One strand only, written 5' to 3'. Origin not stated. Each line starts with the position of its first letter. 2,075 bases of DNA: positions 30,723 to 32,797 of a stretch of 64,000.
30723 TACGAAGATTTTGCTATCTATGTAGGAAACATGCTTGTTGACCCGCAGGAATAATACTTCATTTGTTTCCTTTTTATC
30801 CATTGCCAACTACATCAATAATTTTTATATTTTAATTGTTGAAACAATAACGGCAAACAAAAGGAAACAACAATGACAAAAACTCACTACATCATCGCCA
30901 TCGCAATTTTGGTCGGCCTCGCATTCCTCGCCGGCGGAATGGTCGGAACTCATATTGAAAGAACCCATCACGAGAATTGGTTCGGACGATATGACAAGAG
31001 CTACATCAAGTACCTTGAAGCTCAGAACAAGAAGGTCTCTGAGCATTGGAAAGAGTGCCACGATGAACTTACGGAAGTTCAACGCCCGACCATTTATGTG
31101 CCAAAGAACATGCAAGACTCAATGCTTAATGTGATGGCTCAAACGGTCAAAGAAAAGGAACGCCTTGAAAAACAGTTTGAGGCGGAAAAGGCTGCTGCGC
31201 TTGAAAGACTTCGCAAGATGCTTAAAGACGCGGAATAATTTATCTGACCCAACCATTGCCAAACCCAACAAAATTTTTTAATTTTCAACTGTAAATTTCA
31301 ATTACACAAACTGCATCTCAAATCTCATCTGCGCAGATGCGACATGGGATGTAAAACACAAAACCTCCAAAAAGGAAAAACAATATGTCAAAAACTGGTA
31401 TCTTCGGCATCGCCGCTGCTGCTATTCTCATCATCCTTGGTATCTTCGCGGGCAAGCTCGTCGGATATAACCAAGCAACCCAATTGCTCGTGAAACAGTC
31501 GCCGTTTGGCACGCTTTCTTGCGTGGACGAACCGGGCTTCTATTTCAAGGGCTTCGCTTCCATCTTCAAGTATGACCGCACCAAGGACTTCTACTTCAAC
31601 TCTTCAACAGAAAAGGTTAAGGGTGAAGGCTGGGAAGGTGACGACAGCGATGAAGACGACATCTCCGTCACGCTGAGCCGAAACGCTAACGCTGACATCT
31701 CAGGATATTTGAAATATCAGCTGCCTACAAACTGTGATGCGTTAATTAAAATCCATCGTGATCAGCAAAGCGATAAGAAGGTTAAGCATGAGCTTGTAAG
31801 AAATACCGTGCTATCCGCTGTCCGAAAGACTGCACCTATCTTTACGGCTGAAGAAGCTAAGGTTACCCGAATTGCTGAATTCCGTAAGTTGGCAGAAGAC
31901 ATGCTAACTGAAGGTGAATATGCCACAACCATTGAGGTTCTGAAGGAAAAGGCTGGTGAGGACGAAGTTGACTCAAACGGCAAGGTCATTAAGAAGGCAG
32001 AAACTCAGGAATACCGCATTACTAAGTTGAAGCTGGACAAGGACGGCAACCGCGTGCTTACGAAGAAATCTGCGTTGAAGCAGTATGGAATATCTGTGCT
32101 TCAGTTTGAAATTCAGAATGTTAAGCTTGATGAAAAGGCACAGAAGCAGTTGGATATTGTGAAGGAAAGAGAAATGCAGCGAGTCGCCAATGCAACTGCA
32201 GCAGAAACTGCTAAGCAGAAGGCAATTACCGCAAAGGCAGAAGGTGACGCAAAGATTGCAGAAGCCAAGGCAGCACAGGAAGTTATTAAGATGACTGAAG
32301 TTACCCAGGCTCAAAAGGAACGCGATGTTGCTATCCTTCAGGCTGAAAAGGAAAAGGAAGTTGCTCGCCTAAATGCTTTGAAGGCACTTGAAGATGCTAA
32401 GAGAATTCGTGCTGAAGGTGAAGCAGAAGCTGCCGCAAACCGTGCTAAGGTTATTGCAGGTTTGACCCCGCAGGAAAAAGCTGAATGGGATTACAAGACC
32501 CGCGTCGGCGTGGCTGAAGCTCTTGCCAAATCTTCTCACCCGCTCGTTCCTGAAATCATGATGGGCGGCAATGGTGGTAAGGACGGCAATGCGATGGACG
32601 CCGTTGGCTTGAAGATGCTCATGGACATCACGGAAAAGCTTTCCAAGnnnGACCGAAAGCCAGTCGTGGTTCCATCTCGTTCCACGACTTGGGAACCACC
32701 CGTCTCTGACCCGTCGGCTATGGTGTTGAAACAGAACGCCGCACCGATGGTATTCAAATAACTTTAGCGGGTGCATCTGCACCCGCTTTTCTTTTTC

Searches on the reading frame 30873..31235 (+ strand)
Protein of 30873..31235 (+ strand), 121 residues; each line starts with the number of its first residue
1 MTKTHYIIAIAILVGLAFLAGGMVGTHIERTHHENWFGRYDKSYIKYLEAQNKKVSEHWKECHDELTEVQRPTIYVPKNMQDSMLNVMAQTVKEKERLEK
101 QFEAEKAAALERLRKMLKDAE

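Call 21: search_protein_families(library=pfam, proteins=[window:30873-31235:+], max_evalue=0.01)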
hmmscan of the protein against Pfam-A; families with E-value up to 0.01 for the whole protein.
window:30873-31235:+ (121 aa): 0 families

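Call 31: search_protein_families(library=phrogs, proteins=[window:30873-31235:+], max_evalue=0.01)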
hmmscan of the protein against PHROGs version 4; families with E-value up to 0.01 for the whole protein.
window:30873-31235:+ (121 aa): 0 families

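Call 32: search_protein_families(library=padloc, proteins=[window:30873-31235:+], max_evalue=0.01)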
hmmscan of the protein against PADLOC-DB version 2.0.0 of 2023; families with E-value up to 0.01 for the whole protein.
window:30873-31235:+ (121 aa): 0 families

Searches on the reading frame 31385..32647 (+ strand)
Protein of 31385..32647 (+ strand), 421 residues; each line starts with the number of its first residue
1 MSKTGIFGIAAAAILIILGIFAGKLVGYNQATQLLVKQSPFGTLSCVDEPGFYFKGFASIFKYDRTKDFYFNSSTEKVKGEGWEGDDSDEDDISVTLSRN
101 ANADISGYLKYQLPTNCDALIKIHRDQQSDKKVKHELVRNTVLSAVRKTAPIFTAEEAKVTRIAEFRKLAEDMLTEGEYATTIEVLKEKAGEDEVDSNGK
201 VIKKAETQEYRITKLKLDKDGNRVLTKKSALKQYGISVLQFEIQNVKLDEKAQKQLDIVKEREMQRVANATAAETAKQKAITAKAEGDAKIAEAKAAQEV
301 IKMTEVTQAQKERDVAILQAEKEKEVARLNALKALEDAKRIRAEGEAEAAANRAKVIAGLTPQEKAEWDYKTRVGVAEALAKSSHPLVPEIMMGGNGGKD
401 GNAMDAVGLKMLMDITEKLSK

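Call 12: search_protein_families(library=phrogs, proteins=[window:31385-32647:+], max_evalue=0.00001)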
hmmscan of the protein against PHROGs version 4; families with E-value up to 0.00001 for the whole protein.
window:31385-32647:+ (421 aa): 2 families
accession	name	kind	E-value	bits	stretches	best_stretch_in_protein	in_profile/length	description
phrog_11908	-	unknown function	5.8e-47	161.4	1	9-400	12-401/430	-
phrog_200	-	other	4.9e-07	30.2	0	26-159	101-222/379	lipoprotein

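Call 21: search_protein_families(library=pfam, proteins=[window:31385-32647:+], max_evalue=0.01)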
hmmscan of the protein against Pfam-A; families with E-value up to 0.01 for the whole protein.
window:31385-32647:+ (421 aa): 1 family
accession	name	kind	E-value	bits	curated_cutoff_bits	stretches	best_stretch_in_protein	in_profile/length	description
PF01145.31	Band_7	-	4.3e-11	43.6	23.6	1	32-278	6-174/176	SPFH domain / Band 7 family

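Call 32: search_protein_families(library=padloc, proteins=[window:31385-32647:+], max_evalue=0.01)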
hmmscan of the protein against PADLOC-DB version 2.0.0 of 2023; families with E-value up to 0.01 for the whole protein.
window:31385-32647:+ (421 aa): 0 families
